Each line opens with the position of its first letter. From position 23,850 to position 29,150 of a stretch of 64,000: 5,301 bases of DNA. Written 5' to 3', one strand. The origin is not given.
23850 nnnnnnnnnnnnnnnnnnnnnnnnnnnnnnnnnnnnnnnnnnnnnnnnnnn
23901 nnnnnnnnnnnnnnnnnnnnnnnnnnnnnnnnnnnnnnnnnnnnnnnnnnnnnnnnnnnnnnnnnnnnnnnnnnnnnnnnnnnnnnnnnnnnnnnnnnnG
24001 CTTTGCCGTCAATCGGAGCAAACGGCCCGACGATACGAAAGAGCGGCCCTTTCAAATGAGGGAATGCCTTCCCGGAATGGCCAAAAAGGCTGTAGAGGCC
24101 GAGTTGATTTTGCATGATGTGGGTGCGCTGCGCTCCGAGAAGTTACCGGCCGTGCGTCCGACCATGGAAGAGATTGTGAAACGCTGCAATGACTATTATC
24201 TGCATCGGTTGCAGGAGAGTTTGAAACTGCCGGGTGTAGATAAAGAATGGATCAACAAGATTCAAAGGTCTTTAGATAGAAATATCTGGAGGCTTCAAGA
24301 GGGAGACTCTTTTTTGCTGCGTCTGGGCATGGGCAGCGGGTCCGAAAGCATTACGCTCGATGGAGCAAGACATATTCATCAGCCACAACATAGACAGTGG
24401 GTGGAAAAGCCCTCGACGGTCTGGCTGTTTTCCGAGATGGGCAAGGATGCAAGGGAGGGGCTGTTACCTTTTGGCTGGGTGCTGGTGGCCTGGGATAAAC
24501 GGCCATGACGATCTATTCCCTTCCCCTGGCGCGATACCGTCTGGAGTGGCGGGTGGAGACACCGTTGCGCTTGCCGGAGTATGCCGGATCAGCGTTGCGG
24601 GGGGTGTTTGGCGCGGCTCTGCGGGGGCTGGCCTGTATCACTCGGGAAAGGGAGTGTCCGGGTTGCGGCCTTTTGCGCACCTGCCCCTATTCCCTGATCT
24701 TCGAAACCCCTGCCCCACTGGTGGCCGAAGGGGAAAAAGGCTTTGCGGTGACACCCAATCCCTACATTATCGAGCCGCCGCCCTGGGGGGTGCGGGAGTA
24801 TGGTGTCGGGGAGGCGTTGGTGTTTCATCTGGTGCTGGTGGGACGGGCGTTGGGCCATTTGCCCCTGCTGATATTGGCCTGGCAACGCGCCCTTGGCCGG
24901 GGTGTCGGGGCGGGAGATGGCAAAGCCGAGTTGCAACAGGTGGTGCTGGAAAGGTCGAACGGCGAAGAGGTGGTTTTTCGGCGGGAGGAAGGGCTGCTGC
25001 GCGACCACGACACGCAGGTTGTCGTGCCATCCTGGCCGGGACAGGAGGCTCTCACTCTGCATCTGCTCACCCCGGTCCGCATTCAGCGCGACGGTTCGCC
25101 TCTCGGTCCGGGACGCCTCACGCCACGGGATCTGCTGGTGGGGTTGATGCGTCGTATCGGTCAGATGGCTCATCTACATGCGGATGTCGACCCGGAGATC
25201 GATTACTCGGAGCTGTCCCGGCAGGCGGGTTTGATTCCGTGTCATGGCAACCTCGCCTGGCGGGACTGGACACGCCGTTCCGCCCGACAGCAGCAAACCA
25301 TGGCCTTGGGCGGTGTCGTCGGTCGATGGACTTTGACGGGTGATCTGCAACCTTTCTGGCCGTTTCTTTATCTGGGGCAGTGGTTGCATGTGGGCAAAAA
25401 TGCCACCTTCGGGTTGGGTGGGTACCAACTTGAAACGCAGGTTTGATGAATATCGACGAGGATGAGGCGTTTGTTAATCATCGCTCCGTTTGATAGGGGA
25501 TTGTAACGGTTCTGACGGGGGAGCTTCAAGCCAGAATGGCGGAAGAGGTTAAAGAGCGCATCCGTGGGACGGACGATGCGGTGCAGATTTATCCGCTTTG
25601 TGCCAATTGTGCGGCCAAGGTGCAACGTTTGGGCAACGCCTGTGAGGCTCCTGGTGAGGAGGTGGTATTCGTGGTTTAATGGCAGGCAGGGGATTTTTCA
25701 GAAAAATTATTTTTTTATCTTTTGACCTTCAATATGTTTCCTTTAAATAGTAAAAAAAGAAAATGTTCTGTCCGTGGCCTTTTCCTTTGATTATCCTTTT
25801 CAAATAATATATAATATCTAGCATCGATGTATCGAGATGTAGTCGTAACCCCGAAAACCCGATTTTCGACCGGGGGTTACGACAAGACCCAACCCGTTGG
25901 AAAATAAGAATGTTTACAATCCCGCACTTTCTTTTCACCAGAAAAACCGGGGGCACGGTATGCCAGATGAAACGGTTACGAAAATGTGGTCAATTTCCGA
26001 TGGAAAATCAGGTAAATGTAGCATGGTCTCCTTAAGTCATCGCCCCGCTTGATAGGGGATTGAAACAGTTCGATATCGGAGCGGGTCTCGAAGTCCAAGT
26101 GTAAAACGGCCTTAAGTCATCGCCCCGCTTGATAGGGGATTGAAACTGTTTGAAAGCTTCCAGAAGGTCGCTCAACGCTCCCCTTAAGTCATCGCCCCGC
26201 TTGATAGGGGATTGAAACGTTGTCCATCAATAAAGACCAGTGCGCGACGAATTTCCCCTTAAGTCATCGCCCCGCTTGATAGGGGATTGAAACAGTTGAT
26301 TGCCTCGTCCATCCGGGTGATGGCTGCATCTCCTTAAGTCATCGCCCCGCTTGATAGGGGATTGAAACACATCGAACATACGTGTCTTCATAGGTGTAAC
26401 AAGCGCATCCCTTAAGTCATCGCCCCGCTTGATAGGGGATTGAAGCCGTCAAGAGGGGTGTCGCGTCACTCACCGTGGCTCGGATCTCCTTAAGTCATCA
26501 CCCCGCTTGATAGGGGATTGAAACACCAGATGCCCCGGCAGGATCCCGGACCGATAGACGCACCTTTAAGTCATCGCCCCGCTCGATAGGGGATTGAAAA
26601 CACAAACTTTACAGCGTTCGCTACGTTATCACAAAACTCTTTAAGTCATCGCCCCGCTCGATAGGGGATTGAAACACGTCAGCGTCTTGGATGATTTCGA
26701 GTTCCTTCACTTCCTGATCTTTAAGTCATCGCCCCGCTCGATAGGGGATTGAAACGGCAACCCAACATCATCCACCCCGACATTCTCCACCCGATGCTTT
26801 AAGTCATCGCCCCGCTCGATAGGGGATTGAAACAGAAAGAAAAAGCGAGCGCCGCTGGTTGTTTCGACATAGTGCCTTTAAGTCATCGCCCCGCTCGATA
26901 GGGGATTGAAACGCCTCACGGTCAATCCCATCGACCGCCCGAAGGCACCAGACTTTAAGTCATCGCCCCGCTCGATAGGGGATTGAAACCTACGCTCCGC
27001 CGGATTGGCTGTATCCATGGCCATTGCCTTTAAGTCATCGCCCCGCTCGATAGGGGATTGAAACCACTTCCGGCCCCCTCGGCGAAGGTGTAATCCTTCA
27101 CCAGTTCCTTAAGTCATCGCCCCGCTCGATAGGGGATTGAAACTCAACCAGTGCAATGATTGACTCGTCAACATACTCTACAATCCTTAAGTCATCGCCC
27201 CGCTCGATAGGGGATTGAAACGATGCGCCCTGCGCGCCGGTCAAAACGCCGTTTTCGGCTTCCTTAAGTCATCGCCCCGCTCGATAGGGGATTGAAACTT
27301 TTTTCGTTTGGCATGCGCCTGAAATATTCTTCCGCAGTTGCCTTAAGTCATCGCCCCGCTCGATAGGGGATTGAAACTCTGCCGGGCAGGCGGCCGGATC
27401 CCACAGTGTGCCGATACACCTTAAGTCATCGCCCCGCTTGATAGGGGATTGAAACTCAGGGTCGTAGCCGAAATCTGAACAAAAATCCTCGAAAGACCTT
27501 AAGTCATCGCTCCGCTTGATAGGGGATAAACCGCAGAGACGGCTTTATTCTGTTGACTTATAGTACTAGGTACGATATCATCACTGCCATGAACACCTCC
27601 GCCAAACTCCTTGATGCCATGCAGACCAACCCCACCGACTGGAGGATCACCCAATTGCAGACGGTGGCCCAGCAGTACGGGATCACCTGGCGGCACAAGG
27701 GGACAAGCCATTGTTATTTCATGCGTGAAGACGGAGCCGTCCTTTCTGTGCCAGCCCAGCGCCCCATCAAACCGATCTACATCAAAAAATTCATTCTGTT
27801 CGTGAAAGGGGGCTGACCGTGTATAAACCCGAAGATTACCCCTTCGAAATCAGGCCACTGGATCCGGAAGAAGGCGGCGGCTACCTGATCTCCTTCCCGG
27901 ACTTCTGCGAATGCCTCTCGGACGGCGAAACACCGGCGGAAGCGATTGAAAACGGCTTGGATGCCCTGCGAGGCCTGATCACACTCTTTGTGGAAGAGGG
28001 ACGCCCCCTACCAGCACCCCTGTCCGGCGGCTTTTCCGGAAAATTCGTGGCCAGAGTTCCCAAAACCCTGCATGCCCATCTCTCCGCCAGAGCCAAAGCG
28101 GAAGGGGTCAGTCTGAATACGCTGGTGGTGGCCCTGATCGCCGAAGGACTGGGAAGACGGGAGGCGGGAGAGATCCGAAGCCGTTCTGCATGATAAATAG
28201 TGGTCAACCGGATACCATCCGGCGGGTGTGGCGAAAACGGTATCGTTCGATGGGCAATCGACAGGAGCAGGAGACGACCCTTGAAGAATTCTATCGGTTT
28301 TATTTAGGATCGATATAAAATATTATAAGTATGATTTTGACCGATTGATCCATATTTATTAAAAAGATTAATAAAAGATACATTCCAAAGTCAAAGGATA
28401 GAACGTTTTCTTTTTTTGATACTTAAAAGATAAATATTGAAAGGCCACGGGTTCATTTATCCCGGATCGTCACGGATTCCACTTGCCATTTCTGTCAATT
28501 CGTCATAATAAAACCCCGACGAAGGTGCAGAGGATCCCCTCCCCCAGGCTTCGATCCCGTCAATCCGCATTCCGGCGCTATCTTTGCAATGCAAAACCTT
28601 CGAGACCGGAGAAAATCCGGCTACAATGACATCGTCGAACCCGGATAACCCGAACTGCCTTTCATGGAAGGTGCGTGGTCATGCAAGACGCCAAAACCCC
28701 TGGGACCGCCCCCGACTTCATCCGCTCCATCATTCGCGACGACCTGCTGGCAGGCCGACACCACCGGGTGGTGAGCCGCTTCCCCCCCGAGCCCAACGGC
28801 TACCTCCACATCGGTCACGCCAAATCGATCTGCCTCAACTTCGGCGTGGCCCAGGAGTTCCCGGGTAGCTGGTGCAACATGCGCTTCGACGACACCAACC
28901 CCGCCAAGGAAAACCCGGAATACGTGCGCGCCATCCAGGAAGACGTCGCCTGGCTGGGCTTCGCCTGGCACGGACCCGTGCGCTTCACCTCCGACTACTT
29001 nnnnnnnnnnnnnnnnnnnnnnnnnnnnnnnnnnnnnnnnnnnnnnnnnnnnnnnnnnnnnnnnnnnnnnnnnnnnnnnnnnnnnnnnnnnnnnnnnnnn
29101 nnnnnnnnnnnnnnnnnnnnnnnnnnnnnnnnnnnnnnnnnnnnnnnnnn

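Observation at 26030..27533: The array is a mosaic of repeat-variant blocks (A7-B7-C4-A2), inconsistent with simple leader-end growth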

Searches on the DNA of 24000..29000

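Call 70: search_rna_families(source=window, start=24000, end=29000, threshold=evalue, max_evalue=1)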
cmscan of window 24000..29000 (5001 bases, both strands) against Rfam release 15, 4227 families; matches with E-value up to 1: 37.
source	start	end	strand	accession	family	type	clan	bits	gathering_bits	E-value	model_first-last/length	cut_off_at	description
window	26639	26675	+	RF01323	CRISPR-DR10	Gene; CRISPR;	-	29.8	39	0.00082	1-37/37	no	CRISPR RNA direct repeat element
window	26719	26755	+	RF01323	CRISPR-DR10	Gene; CRISPR;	-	29.8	39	0.00082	1-37/37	no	CRISPR RNA direct repeat element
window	26797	26833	+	RF01323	CRISPR-DR10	Gene; CRISPR;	-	29.8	39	0.00082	1-37/37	no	CRISPR RNA direct repeat element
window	26876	26912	+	RF01323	CRISPR-DR10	Gene; CRISPR;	-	29.8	39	0.00082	1-37/37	no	CRISPR RNA direct repeat element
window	26953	26989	+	RF01323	CRISPR-DR10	Gene; CRISPR;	-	29.8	39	0.00082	1-37/37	no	CRISPR RNA direct repeat element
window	27028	27064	+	RF01323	CRISPR-DR10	Gene; CRISPR;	-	29.8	39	0.00082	1-37/37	no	CRISPR RNA direct repeat element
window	26110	26146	+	RF01323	CRISPR-DR10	Gene; CRISPR;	-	28.2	39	0.0025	1-37/37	no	CRISPR RNA direct repeat element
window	26182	26218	+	RF01323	CRISPR-DR10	Gene; CRISPR;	-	28.2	39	0.0025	1-37/37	no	CRISPR RNA direct repeat element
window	27419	27455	+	RF01323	CRISPR-DR10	Gene; CRISPR;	-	28.2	39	0.0025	1-37/37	no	CRISPR RNA direct repeat element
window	26030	26066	+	RF01323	CRISPR-DR10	Gene; CRISPR;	-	28.2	39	0.0025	1-37/37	no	CRISPR RNA direct repeat element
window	26332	26368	+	RF01323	CRISPR-DR10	Gene; CRISPR;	-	28.2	39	0.0025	1-37/37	no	CRISPR RNA direct repeat element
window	26257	26293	+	RF01323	CRISPR-DR10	Gene; CRISPR;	-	28.2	39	0.0025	1-37/37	no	CRISPR RNA direct repeat element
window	27185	27221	+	RF01323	CRISPR-DR10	Gene; CRISPR;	-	28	39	0.0029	1-37/37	no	CRISPR RNA direct repeat element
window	27107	27143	+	RF01323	CRISPR-DR10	Gene; CRISPR;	-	28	39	0.0029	1-37/37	no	CRISPR RNA direct repeat element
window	27262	27298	+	RF01323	CRISPR-DR10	Gene; CRISPR;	-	28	39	0.0029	1-37/37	no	CRISPR RNA direct repeat element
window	27341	27377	+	RF01323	CRISPR-DR10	Gene; CRISPR;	-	28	39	0.0029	1-37/37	no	CRISPR RNA direct repeat element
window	26488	26524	+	RF01323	CRISPR-DR10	Gene; CRISPR;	-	24.8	39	0.025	1-37/37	no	CRISPR RNA direct repeat element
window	26564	26600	+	RF01323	CRISPR-DR10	Gene; CRISPR;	-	24.2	39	0.037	1-37/37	no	CRISPR RNA direct repeat element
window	26410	26446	+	RF01323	CRISPR-DR10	Gene; CRISPR;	-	22.7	39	0.1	1-37/37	no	CRISPR RNA direct repeat element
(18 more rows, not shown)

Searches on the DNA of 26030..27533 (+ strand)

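Call 24: search_dna_similar(query=window:26030-27533:+, collection=phages, mode=distant, max_evalue=1)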
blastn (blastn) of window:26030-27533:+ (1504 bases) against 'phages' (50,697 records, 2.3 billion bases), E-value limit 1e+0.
No match.

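Call 25: search_dna_similar(query=window:26030-27533:+, collection=plasmids, mode=distant, max_evalue=1)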
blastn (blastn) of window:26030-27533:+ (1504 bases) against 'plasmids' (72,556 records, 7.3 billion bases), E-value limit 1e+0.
Records with a match: 8; places in all: 8; records where one place covers at least 80% of the query: 0.
Best place of each record, by identity: 95-99% 7; 90-95% 1.
By first word of the organism name: Escherichia 8.
By predicted mobility (MOB-suite, as given by PLSDB): non-mobilizable 8.
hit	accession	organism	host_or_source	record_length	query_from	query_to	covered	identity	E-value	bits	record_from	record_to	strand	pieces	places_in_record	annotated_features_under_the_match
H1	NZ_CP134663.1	Escherichia coli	Larus michahellis,bacteria,cloaca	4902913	199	229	2%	93.5%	3e-2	48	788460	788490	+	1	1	none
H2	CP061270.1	Escherichia coli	Sheep,cell culture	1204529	203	229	2%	96.3%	4e-1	46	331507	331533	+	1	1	YacC family pilotin-like protein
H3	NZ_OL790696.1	Escherichia coli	-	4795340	203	229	2%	96.3%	4e-1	46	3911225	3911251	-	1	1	none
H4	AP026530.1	Escherichia coli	whole organism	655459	203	229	2%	96.3%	4e-1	46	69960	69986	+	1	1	hypothetical protein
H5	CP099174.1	Escherichia coli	culture,Pooled soil sample collected ...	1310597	203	229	2%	96.3%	4e-1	46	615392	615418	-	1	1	yacC: YacC family pilotin-like protein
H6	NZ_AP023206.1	Escherichia coli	Homo sapiens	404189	203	229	2%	96.3%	4e-1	46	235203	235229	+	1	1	yacC: YacC family pilotin-like protein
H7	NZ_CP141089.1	Escherichia coli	Homo sapiens,Infected Human Urine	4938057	203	229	2%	96.3%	4e-1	46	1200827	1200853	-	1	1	none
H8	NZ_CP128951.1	Escherichia coli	-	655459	203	229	2%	96.3%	4e-1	46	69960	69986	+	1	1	yacC: YacC family pilotin-like protein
